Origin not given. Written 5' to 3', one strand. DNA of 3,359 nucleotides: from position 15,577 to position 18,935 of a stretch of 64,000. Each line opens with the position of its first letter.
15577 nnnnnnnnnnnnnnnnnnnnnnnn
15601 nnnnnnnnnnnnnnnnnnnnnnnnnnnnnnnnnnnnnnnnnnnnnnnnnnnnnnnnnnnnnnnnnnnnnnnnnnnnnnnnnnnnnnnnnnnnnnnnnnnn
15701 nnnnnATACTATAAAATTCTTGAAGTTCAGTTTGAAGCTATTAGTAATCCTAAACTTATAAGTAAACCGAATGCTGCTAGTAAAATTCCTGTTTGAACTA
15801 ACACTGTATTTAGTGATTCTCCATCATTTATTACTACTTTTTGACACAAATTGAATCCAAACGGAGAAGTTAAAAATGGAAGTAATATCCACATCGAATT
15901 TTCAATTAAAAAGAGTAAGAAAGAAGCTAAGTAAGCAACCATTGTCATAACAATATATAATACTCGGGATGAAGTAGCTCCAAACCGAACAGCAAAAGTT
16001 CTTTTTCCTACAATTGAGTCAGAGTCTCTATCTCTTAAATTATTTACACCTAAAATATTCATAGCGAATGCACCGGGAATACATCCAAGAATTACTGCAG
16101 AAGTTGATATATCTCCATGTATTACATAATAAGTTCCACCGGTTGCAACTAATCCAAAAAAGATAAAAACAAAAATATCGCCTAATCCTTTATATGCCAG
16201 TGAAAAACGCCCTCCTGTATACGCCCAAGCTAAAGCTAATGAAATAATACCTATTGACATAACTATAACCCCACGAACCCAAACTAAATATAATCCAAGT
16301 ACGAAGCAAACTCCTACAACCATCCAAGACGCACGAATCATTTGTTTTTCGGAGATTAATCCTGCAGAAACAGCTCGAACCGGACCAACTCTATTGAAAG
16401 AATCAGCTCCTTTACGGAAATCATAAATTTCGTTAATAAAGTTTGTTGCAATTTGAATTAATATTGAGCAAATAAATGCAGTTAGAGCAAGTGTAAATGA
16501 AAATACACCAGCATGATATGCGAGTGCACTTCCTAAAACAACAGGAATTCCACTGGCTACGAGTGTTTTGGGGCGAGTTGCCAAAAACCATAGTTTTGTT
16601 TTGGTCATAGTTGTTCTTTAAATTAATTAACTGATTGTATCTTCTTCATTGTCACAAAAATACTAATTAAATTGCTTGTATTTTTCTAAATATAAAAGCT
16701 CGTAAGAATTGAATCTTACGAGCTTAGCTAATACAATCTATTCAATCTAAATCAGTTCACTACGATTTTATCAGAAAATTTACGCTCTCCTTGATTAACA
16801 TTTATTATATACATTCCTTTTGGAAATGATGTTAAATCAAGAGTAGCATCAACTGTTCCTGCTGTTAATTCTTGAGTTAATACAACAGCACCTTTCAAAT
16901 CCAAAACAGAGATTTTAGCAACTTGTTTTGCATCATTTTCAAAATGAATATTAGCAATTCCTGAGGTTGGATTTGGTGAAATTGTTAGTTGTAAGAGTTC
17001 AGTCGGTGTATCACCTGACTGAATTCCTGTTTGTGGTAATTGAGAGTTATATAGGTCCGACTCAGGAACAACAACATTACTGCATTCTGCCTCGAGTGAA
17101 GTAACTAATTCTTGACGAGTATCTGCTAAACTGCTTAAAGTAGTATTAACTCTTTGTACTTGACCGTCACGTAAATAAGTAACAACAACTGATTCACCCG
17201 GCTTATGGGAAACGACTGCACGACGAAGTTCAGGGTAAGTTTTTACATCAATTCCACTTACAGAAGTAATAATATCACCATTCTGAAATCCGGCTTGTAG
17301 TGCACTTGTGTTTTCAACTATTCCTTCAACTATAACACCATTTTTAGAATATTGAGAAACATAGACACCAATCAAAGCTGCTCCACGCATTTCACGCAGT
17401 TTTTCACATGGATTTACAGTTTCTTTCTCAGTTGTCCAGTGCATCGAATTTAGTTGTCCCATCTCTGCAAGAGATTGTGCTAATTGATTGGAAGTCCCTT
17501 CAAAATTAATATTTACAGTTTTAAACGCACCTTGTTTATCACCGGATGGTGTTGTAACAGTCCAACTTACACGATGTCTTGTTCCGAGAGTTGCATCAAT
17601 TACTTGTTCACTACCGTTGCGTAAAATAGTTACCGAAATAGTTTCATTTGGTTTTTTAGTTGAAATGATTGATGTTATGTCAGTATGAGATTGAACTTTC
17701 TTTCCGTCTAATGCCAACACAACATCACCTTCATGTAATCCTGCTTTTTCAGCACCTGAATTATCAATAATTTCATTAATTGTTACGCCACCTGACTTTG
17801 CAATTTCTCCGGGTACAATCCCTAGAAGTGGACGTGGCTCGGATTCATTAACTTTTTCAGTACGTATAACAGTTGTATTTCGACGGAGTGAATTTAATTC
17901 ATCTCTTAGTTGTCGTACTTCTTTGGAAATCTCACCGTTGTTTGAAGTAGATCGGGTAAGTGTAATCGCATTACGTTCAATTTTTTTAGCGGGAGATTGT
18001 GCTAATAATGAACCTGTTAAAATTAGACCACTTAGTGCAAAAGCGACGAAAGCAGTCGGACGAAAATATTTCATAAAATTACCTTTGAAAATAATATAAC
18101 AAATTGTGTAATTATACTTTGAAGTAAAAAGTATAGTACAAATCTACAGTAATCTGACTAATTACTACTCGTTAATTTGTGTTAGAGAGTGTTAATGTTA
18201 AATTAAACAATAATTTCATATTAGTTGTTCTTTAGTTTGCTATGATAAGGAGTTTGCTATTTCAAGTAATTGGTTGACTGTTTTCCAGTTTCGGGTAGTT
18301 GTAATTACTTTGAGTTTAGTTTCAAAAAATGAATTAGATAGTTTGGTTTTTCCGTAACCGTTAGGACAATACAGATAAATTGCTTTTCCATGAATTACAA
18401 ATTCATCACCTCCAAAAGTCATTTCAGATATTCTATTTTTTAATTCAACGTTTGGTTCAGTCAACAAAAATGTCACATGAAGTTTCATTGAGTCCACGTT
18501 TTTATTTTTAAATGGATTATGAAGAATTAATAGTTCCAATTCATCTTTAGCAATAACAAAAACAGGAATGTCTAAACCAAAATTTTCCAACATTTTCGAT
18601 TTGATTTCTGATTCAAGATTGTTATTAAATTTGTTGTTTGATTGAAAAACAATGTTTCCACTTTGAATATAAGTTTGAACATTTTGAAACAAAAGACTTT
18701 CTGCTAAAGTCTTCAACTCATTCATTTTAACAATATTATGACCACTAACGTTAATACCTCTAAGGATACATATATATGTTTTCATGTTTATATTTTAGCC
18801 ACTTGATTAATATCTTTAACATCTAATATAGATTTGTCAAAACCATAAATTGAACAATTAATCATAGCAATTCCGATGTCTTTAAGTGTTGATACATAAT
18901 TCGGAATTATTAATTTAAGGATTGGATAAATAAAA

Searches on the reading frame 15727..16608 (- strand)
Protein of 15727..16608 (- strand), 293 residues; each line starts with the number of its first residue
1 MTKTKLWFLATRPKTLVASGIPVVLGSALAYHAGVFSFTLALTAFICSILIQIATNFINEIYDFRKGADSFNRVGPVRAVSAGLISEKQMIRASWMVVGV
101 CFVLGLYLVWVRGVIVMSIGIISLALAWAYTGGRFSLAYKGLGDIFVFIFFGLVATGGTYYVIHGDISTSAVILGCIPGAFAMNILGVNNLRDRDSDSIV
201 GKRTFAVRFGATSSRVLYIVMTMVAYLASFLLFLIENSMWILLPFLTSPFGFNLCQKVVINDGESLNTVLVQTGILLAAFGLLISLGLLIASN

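Call 3: search_protein_families(library=pfam, proteins=[window:15727-16608:-], max_evalue=0.01)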
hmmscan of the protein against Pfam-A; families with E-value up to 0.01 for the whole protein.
window:15727-16608:- (293 aa): 1 family
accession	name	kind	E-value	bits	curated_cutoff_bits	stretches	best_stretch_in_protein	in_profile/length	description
PF01040.23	UbiA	-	3.3e-34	118.8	34.2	1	21-251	3-224/250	UbiA prenyltransferase family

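Call 4: search_protein_families(library=ncbifam, proteins=[window:15727-16608:-], max_evalue=0.01)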
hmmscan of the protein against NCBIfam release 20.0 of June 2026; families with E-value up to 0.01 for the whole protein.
window:15727-16608:- (293 aa): 15 families
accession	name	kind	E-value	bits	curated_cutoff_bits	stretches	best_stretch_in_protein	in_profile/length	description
NF004751.0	PRK06080.1-3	equivalog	3.8e-93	312.3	264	1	2-290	8-295/296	1,4-dihydroxy-2-naphthoate polyprenyltransferase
NF004750.0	PRK06080.1-2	equivalog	1.3e-54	185.6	346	1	2-289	4-299/301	1,4-dihydroxy-2-naphthoate polyprenyltransferase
TIGR00751.1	menA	equivalog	3.1e-52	177.8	102.15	1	12-287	1-284/284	1,4-dihydroxy-2-naphthoate octaprenyltransferase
NF004749.0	PRK06080.1-1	equivalog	2.4e-49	168.2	277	1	2-291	17-308/311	1,4-dihydroxy-2-naphthoate polyprenyltransferase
NF004754.0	PRK06080.1-6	equivalog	4.6e-38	131.3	522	1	2-273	7-286/308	1,4-dihydroxy-2-naphthoate polyprenyltransferase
NF004753.0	PRK06080.1-5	equivalog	3.7e-33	115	555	1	3-291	11-306/312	1,4-dihydroxy-2-naphthoate polyprenyltransferase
NF004617.0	PRK05951.1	equivalog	4.5e-26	91.7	239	1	1-291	11-300/306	prenyltransferase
NF009926.0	PRK13387.1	equivalog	7.1e-26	91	316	1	7-290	6-313/317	1,4-dihydroxy-2-naphthoate polyprenyltransferase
TIGR02235.1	menA_cyano-plnt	equivalog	3.8e-23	82.2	225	1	6-261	1-254/285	2-carboxy-1,4-naphthoquinone phytyltransferase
NF004752.0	PRK06080.1-4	subfamily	2.2e-14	53.8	289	1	14-250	13-258/300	1,4-dihydroxy-2-naphthoate polyprenyltransferase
NF009523.0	PRK12884.1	equivalog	5.3e-13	48.8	269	1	11-242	11-228/279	prenyltransferase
NF009521.0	PRK12882.1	equivalog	1.9e-10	40.4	296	1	10-283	11-274/280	geranylgeranylglycerol-phosphate geranylgeranyltransferase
NF005742.0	PRK07566.1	equivalog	1.5e-08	34.2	313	1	40-284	67-305/315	chlorophyll synthase ChlG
TIGR01476.1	chlor_syn_BchG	subfamily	2.7e-06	27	212.3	1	37-285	35-278/283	(bacterio)chlorophyll synthase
TIGR01474.1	ubiA_proteo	equivalog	2.1e-05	24.2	275.45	1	21-241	21-232/282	4-hydroxybenzoate octaprenyltransferase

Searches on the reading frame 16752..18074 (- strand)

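Call 3: search_protein_families(library=pfam, proteins=[window:16752-18074:-], max_evalue=0.01)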
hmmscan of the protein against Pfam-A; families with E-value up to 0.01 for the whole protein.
window:16752-18074:- (440 aa): 6 families
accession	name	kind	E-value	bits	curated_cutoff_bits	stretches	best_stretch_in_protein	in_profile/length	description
PF13180.12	PDZ_2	-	3.5e-31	107.7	27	2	84-162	3-79/80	PDZ domain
PF00595.29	PDZ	-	3.4e-17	63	23.2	2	83-151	11-81/81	PDZ domain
PF17820.7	PDZ_6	-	2.2e-16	59.8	27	2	248-302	1-54/54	PDZ domain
PF18962.6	Por_Secre_tail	-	1.4e-14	54.5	27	1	365-439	1-75/75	Secretion system C-terminal sorting domain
PF14685.13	PDZ_Tricorn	-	5.7e-06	26.7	25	0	110-154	35-80/88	Tricorn protease PDZ domain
PF21558.3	Pept_S41_N_bact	-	0.0012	19.1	27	0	108-133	15-40/87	Bacteroidetes, Peptidase, S41 family, N-terminal domain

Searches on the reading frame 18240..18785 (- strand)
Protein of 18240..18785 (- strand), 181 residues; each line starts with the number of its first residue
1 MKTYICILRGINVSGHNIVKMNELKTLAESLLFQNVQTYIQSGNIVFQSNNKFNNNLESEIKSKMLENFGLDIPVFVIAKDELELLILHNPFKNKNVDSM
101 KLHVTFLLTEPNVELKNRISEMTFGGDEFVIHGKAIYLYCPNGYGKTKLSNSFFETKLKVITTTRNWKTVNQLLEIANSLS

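Call 36: search_protein_families(library=pfam, proteins=[window:18240-18785:-], max_evalue=0.00001)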
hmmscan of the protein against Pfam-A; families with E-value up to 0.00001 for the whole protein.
window:18240-18785:- (181 aa): 1 family
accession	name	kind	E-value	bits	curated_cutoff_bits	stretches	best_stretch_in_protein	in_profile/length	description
PF08002.16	DUF1697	-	4.1e-41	141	24.4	1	1-137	1-137/137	Protein of unknown function (DUF1697)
